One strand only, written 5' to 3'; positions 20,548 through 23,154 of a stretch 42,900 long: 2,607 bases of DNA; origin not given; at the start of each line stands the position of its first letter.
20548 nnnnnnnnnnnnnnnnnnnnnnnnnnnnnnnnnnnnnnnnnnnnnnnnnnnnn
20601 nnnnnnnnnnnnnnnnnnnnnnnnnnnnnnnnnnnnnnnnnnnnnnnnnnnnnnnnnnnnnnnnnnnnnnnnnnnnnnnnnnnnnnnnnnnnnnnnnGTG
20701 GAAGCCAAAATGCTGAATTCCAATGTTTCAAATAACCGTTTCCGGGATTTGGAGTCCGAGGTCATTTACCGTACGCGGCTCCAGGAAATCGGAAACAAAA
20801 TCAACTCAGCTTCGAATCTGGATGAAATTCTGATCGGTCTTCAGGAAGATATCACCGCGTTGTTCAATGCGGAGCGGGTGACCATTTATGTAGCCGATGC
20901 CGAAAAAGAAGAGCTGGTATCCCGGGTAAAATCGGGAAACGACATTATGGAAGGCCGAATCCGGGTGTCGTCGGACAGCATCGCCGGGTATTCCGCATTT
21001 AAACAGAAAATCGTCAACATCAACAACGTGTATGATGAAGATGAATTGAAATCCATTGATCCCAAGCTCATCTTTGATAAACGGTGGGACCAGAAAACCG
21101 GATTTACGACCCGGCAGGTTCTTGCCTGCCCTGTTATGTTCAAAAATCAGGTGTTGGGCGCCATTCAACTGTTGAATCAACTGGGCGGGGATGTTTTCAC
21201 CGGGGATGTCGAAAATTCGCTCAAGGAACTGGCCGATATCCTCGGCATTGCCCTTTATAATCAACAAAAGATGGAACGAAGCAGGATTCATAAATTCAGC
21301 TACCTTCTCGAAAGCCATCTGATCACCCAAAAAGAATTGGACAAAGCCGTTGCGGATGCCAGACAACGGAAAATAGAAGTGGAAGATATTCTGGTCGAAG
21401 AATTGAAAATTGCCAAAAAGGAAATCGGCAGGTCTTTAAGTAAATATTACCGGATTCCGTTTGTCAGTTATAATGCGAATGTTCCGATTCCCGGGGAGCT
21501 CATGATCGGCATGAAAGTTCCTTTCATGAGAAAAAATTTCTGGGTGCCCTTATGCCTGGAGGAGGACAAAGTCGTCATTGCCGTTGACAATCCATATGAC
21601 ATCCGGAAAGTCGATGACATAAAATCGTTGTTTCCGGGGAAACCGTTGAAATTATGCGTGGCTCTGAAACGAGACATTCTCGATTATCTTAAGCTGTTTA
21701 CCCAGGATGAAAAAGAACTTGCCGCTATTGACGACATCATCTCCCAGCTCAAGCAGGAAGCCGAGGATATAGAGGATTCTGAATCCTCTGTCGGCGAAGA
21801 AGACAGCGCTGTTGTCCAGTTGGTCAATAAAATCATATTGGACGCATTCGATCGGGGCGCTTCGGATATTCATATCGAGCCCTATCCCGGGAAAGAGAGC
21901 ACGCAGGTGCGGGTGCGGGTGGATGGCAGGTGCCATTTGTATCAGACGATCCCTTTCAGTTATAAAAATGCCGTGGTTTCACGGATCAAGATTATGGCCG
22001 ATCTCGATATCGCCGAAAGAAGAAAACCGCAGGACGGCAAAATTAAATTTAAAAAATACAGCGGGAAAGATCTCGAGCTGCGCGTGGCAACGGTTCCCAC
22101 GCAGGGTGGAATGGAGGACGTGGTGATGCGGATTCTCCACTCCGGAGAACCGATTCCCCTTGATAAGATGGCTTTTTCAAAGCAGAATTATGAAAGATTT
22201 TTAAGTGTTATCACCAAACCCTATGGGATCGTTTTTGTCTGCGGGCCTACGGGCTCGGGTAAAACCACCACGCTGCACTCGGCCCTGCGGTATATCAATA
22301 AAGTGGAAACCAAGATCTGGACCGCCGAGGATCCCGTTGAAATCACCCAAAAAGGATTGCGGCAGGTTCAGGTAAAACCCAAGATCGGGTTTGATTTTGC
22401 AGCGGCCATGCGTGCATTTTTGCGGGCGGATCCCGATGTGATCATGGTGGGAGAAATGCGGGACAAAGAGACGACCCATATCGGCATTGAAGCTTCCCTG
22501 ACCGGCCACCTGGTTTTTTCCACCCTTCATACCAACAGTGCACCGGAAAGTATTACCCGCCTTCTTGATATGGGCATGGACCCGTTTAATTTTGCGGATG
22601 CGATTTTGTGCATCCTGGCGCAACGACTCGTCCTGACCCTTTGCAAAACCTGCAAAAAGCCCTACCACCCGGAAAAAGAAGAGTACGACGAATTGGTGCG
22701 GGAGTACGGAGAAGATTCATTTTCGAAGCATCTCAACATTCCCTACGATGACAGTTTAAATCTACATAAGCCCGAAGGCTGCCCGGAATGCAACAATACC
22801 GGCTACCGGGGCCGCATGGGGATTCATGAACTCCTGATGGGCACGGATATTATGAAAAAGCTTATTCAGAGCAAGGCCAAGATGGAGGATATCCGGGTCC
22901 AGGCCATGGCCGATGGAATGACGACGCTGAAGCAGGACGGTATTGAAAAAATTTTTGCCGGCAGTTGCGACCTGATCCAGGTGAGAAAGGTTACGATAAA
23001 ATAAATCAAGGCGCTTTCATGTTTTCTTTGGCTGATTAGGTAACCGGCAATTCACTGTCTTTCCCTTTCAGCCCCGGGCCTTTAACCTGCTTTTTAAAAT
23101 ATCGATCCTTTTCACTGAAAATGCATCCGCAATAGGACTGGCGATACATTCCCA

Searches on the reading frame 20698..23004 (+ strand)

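Call 66: search_protein_families(library=pfam, proteins=[window:20698-23004:+], max_evalue=0.00001)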
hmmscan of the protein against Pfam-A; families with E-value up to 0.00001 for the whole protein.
window:20698-23004:+ (768 aa): 5 families
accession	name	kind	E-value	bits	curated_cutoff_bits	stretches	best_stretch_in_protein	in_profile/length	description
PF00437.27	T2SSE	-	4.7e-116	387.9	24.9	1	367-762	3-368/370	Type II/IV secretion system protein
PF05157.20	MshEN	-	1.4e-13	51.1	23.1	1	251-340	1-89/90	MshEN domain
PF01590.32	GAF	-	5.3e-08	33.9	22.4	1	40-186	1-133/133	GAF domain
PF13492.12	GAF_3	-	6.1e-07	30.3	27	1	40-187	1-128/129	GAF domain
PF13185.12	GAF_2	-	5.7e-06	27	28.6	0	39-186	2-135/136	GAF domain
